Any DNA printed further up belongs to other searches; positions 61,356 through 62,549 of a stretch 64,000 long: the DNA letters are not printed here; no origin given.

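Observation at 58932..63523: Gfo/Idh/MocA oxidoreductase translationally coupled to a xylose-isomerase-like TIM-barrel protein beside a GH2 gene: candidate oxidative (3-keto) glycoside cleavage module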

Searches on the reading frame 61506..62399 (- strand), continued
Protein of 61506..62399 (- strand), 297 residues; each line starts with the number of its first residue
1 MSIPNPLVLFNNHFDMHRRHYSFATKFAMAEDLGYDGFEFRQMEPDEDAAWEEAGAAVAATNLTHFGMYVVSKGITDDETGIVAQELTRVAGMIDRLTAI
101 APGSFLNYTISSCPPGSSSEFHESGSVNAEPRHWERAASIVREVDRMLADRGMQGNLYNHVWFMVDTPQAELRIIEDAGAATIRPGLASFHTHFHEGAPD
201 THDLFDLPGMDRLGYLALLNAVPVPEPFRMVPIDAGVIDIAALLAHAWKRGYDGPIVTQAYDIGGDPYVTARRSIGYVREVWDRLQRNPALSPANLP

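Call 68: search_solved_structures(query=A4, max_evalue=1, show_alignments=2)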
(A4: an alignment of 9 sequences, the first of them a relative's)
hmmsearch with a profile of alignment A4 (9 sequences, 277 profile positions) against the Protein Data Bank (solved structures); distinct sequences matched with E-value up to 1: 40.
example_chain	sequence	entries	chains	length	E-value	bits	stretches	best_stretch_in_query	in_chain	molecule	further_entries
5zfs_A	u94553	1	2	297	5.2e-09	39.2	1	28-259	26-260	D-allulose-3-epimerase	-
8yeb_A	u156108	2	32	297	5.3e-09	39.2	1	28-259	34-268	Ketose 3-epimerase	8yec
1i60_A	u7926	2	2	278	1.6e-07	34.4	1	16-176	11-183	IOLI PROTEIN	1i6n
2zvr_A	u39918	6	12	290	4.1e-06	29.7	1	12-241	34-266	Uncharacterized protein TM_0416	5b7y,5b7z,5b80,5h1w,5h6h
3ngf_A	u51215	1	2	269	2.4e-05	27.2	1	143-237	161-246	AP endonuclease, family 2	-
7cj4_A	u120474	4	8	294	0.00066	22.5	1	29-242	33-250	Epimerase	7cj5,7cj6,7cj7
7cj8_A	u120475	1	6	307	0.00077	22.3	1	29-242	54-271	Epimerase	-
7cj9_A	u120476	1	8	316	0.0016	21.2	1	81-242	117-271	Epimerase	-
3tva_A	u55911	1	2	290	0.0023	20.7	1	114-237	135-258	Xylose isomerase domain protein TIM barrel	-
2ou4_A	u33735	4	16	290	0.0029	20.4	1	21-261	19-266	D-tagatose 3-epimerase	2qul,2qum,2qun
4xsl_A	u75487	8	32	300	0.0041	19.9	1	22-261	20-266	D-tagatose 3-epimerase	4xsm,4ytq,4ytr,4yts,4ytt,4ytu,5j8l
4pgl_A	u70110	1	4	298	0.0056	19.4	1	21-259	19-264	D-tagatose 3-epimerase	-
3dx5_A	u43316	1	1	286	0.0068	19.2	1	26-198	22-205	uncharacterized protein AsbF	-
1k77_A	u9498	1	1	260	0.01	18.6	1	145-237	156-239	Hypothetical protein ygbM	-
8xix_A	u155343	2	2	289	0.012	18.4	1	45-224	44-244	D-tagatose 3-epimerase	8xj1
3vyl_A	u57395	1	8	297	0.078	15.7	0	114-259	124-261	L-ribulose 3-epimerase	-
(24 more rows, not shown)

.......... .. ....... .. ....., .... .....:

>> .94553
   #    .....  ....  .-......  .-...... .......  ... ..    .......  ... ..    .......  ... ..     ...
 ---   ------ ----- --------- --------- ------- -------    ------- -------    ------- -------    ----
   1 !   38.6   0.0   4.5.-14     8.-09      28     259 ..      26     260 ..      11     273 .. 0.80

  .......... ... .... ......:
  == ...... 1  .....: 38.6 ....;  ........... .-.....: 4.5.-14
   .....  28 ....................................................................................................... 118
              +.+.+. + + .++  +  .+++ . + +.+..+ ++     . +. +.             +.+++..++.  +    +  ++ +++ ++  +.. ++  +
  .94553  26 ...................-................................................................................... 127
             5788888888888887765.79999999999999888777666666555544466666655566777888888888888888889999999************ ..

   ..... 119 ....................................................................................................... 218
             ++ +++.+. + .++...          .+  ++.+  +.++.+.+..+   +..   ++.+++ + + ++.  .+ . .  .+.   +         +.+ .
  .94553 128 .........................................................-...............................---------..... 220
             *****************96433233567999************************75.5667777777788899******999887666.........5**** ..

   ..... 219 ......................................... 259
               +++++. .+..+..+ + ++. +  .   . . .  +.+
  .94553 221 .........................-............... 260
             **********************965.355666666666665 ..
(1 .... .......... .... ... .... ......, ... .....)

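Call 69: search_protein_families(library=ncbifam, proteins=[P0080, P0085, P0091, P0101, P0102, P0063, P0064, P0066], max_evalue=0.01)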
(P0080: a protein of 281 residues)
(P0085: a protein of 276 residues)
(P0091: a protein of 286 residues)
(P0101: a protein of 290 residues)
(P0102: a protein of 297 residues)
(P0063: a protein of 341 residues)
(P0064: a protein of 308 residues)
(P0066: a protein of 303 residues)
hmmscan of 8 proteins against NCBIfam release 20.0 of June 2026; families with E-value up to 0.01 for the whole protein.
P0080 (281 aa): 1 family
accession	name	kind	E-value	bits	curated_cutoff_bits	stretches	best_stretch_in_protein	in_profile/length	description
NF043033.1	OxoTetrIsom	equivalog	4.8e-05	23.2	325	1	141-241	148-235/251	2-oxo-tetronate isomerase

P0085 (276 aa): 1 family
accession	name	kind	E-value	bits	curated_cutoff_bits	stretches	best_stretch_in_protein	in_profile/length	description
NF043033.1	OxoTetrIsom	equivalog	4.4e-05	23.4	325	1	140-234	147-234/251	2-oxo-tetronate isomerase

P0091 (286 aa): 10 families
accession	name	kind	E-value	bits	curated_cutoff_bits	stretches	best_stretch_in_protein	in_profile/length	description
TIGR04379.1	myo_inos_iolE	equivalog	1.9e-10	40.8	290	1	13-260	22-264/290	myo-inosose-2 dehydratase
NF009689.0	PRK13210.1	subfamily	4.2e-09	36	200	1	23-262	26-256/286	L-ribulose-5-phosphate 3-epimerase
NF051856.1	PsicseEpim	equivalog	1.3e-08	35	300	1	21-228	23-223/287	D-psicose 3-epimerase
NF009688.0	PRK13209.1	subfamily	6e-08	32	317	1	25-261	32-253/286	L-ribulose-5-phosphate 3-epimerase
TIGR03234.1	OH-pyruv-isom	equivalog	9e-08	31.7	353.45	1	18-262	18-240/254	hydroxypyruvate isomerase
TIGR00542.1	hxl6Piso_put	equivalog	3.2e-06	26.7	272.15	1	74-261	87-248/279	L-ribulose-5-phosphate 3-epimerase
NF043033.1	OxoTetrIsom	equivalog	9.4e-06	25.6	325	1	18-262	19-237/251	2-oxo-tetronate isomerase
NF007360.0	PRK09856.1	equivalog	1.7e-05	24.5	305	1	7-285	6-272/276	fructoselysine 3-epimerase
NF007444.0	PRK09997.1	equivalog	3.1e-05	23.6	465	1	18-262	19-241/258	hydroxypyruvate isomerase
NF041099.2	keto_glucon_epim_IolO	equivalog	0.00022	20.7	300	1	21-283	28-267/269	5-keto-L-gluconate epimerase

P0101 (290 aa): 8 families
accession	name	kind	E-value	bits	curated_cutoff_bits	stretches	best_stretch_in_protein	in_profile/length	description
TIGR04379.1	myo_inos_iolE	equivalog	1.7e-15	57.3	290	1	14-266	22-266/290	myo-inosose-2 dehydratase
NF041099.2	keto_glucon_epim_IolO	equivalog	3.9e-08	32.9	300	1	17-288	23-268/269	5-keto-L-gluconate epimerase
NF007360.0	PRK09856.1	equivalog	2.5e-07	30.5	305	1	7-221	5-215/276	fructoselysine 3-epimerase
TIGR00542.1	hxl6Piso_put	equivalog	6e-06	25.8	272.15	1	132-265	129-248/279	L-ribulose-5-phosphate 3-epimerase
NF051856.1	PsicseEpim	equivalog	4.3e-05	23.5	300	1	21-228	22-224/287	D-psicose 3-epimerase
NF009688.0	PRK13209.1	subfamily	4.9e-05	22.5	317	1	133-261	135-249/286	L-ribulose-5-phosphate 3-epimerase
NF009689.0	PRK13210.1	subfamily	0.00015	21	200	1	132-265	130-255/286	L-ribulose-5-phosphate 3-epimerase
NF043033.1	OxoTetrIsom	equivalog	0.0083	15.9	325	0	240-265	211-236/251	2-oxo-tetronate isomerase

P0102 (297 aa): 4 families
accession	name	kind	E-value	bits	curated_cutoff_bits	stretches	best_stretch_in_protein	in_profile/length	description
TIGR04379.1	myo_inos_iolE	equivalog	5.5e-08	32.7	290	1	140-232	121-211/290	myo-inosose-2 dehydratase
NF009689.0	PRK13210.1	subfamily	2.7e-05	23.5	200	1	184-276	166-259/286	L-ribulose-5-phosphate 3-epimerase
NF007360.0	PRK09856.1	equivalog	0.00014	21.5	305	1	146-272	123-247/276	fructoselysine 3-epimerase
NF041099.2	keto_glucon_epim_IolO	equivalog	0.00098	18.5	300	1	27-272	26-245/269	5-keto-L-gluconate epimerase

P0063 (341 aa): 0 families

P0064 (308 aa): 0 families

P0066 (303 aa): 0 families

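Call 71: find_encoding_contigs(protein=P0085, flank=6000, max_places=3)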
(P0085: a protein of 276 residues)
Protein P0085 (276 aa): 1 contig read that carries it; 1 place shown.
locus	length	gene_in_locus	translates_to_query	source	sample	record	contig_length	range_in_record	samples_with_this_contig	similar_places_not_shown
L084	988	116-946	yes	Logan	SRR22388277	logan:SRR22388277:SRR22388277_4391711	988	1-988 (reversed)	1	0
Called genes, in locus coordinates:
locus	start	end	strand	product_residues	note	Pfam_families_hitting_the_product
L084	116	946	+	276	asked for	PF01261:AP_endonuc_2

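Call 74: find_related_loci(query=A5, collection=metagenome_contigs, flank=5000)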
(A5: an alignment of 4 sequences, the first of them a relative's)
Query A5 (281 aa) in metagenome_contigs; peptide patterns used: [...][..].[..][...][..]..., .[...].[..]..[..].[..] (x = any residue, [..] = any of these).
175 stretches matched a pattern; 32 encode a relative of the query (tblastn E <= 1e-3); 32 distinct loci.
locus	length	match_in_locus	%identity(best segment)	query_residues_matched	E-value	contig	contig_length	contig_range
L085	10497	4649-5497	48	1-279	4e-79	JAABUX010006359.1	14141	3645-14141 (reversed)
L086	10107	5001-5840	46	1-278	1e-78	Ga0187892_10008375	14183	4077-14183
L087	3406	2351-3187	44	1-278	2e-75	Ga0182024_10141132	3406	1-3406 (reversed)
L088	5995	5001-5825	43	1-274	5e-64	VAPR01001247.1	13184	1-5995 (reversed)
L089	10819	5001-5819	44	1-278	1e-62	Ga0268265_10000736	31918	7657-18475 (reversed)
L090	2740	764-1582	44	1-278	4e-63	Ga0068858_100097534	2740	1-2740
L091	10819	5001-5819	44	1-278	1e-62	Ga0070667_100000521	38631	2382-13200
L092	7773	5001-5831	39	1-276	5e-62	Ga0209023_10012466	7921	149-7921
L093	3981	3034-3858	43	1-274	4e-62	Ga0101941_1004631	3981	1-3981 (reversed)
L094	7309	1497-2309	42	5-278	9e-62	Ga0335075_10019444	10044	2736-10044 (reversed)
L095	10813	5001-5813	40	6-275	1e-59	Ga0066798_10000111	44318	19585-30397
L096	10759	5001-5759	39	6-274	9e-54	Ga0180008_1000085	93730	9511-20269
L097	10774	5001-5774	39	1-274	9e-54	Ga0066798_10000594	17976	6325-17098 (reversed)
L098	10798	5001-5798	39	1-279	1e-53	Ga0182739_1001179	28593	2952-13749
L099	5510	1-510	54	108-277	2e-50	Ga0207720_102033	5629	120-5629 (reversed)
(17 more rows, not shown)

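Call 89: search_protein_families(library=pfam, proteins=[L074:5428-7785:-], max_evalue=1)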
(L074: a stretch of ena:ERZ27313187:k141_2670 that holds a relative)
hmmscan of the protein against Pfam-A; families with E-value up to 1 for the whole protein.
L074:5428-7785:- (785 aa): 2 families
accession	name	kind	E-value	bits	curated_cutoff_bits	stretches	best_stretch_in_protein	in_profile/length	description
PF07940.18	Hepar_II_III_C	-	3.9e-05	23.7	24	1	540-619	5-85/237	Heparinase II/III-like, C-terminal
PF02124.21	Marek_A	-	0.063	14.1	24.1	0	261-302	2-43/90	Marek's disease glycoprotein A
